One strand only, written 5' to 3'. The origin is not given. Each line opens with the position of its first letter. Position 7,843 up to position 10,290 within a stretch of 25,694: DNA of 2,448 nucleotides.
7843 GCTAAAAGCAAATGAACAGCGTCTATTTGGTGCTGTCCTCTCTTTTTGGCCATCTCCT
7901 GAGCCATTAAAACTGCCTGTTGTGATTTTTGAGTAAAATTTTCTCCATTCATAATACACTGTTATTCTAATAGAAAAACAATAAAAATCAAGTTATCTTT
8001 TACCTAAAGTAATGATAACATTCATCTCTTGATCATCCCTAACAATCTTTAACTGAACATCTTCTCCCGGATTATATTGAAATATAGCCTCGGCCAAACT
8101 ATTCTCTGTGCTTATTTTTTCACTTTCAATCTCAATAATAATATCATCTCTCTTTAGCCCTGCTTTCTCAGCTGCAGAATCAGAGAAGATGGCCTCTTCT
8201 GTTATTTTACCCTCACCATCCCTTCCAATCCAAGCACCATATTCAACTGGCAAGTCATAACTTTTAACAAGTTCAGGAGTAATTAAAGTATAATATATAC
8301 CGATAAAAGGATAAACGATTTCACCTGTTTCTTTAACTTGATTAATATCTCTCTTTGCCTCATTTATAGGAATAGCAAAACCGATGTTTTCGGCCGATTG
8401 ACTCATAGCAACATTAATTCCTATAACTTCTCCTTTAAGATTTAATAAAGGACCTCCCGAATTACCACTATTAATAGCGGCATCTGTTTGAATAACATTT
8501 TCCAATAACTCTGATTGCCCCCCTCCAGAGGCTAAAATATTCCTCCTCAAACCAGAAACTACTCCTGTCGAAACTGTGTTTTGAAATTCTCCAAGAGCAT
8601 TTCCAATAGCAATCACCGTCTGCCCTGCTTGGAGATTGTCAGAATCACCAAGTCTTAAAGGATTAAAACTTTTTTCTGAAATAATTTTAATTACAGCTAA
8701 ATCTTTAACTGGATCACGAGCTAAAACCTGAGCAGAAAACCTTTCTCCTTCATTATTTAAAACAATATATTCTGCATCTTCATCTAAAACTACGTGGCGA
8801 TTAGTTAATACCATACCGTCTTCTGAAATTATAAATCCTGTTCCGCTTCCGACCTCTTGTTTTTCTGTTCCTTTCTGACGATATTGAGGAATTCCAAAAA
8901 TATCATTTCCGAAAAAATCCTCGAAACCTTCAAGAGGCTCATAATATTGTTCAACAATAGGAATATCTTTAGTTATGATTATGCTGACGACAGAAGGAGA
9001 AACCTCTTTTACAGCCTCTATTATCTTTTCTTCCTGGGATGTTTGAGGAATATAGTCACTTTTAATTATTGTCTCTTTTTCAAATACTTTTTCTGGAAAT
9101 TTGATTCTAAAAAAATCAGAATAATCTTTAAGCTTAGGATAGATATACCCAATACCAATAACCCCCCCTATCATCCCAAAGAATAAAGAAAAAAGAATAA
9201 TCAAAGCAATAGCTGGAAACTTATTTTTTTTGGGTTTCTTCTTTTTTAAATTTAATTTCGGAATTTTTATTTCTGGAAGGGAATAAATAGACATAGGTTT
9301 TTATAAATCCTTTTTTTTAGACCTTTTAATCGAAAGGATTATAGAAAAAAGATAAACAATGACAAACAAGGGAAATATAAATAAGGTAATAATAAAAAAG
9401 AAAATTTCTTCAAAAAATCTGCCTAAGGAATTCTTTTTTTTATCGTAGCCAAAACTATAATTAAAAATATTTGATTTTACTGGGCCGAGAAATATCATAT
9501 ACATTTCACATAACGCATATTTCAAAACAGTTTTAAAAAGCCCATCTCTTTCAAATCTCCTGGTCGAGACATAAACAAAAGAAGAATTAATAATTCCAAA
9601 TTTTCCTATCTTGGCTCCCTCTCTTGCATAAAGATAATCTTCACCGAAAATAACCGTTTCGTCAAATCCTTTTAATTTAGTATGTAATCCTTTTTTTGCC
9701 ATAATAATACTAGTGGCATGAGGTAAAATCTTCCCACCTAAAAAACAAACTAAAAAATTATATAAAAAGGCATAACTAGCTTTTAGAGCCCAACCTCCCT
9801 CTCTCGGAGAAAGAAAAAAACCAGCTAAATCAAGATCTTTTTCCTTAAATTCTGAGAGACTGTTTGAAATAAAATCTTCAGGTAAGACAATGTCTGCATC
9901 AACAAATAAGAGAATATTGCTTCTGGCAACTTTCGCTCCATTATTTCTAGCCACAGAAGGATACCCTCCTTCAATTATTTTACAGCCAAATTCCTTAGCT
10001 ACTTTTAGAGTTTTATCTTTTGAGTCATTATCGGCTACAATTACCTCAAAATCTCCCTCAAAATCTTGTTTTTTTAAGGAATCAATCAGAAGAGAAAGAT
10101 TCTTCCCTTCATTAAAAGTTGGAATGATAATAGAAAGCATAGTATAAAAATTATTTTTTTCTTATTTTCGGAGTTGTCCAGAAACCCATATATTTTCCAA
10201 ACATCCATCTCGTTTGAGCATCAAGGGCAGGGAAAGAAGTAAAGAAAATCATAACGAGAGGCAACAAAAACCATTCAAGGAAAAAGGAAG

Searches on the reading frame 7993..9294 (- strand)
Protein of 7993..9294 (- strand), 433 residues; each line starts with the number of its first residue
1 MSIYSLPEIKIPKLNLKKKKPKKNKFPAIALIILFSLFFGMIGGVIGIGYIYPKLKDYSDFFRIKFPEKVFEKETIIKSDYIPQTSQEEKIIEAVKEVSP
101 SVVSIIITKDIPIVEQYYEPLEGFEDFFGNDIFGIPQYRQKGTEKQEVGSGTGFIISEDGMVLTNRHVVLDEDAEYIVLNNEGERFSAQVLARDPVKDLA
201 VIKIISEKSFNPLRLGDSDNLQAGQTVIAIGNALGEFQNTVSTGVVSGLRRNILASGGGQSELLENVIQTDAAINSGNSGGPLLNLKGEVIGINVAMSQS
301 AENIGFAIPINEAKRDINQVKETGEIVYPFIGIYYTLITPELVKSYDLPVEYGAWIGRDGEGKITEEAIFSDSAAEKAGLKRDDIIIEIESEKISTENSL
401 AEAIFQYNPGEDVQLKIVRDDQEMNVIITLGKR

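Call 61: search_protein_families(library=pfam, proteins=[window:7993-9294:-], max_evalue=0.00001)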
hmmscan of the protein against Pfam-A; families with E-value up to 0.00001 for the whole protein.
window:7993-9294:- (433 aa): 5 families
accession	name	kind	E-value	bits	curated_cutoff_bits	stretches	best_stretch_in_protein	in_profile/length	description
PF13365.12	Trypsin_2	-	8.6e-36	124.3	27.6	1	151-293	1-144/144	Trypsin-like peptidase domain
PF00089.32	Trypsin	-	7e-21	75.5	20.6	1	151-314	27-217/220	Trypsin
PF13180.12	PDZ_2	-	3.4e-10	40.5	27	1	369-429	19-79/80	PDZ domain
PF17820.7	PDZ_6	-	3.7e-06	27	27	0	372-419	8-54/54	PDZ domain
PF10459.15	Peptidase_S46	-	3.9e-06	26.3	22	0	270-294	626-650/698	Peptidase S46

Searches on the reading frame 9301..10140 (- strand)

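Call 61: search_protein_families(library=pfam, proteins=[window:9301-10140:-], max_evalue=0.00001)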
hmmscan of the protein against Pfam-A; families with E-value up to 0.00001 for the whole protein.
window:9301-10140:- (279 aa): 3 families
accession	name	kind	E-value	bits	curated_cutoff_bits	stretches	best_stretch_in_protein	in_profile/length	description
PF00535.33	Glycos_transf_2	-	1.9e-23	83.7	23.3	1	3-113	1-118/168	Glycosyl transferase family 2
PF13641.12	Glyco_tranf_2_3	-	4.9e-08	33.7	27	1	2-174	3-193/230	Glycosyltransferase like family 2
PF10111.15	Glyco_tranf_2_2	-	2.4e-07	31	27.3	0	3-96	1-104/276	Glycosyltransferase like family 2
